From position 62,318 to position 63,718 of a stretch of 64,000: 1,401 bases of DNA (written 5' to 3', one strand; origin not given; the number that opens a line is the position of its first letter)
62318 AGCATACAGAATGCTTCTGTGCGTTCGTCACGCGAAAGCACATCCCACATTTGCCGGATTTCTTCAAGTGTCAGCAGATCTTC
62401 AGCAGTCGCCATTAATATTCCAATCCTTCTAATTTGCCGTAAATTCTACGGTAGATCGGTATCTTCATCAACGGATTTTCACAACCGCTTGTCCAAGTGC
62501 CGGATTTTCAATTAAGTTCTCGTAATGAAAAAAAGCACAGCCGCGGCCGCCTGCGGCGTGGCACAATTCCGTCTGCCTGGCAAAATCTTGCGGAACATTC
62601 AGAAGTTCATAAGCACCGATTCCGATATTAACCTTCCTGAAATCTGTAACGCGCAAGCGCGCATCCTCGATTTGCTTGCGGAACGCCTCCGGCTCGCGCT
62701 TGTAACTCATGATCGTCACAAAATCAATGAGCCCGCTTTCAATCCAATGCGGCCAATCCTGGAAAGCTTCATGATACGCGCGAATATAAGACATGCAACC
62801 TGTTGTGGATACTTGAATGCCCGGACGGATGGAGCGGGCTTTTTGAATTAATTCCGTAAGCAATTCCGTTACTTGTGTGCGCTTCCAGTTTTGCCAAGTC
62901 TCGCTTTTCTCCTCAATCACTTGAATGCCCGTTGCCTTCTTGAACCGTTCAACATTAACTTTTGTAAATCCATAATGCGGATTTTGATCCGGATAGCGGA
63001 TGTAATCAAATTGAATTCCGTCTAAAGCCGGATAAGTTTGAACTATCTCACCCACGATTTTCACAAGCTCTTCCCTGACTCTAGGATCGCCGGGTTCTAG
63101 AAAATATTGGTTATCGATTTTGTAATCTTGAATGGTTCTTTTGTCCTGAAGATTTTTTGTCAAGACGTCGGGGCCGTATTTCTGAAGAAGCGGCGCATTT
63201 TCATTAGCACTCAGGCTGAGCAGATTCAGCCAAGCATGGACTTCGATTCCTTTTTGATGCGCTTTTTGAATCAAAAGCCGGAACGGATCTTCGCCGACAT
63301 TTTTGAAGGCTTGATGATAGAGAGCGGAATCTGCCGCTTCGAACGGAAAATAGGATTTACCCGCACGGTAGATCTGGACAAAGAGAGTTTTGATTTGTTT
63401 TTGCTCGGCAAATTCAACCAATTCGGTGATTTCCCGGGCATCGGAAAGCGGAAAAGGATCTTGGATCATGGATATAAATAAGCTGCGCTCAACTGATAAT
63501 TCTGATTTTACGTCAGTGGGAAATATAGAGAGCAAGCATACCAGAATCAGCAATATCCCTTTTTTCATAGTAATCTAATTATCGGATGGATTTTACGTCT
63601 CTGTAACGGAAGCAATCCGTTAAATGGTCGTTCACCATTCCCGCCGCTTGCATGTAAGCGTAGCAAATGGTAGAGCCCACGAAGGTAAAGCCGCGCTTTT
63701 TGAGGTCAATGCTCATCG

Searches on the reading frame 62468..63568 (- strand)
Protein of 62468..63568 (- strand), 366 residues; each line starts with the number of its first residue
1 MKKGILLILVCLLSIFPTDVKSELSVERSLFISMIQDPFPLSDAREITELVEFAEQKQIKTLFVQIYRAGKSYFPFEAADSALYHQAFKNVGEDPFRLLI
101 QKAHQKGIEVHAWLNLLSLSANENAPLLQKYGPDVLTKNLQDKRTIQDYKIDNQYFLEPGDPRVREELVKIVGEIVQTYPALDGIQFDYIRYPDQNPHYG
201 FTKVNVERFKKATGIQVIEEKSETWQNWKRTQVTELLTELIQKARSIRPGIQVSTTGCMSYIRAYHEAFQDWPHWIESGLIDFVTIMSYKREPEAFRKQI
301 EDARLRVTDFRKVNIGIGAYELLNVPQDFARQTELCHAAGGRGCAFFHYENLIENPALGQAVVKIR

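Call 24: search_protein_families(library=pfam, proteins=[window:62468-63568:-], max_evalue=0.001)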
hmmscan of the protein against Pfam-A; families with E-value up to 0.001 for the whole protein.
window:62468-63568:- (366 aa): 3 families
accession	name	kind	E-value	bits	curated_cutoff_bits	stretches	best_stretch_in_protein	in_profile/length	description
PF02638.21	GHL10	-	8.4e-40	137.2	27.9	1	43-310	17-282/311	Glycosyl hydrolase-like 10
PF13200.12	DUF4015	-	4.1e-08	33.1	27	1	43-200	11-156/313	Putative glycosyl hydrolase domain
PF14883.12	GHL13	-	2.1e-05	24.2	27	1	35-254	7-220/324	Hypothetical glycosyl hydrolase family 13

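Call 26: find_encoding_contigs(protein=window:62468-63568:-, flank=10000, max_places=3)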
Protein window:62468-63568:- (366 aa): no gene with exactly this product is on record in the collection.
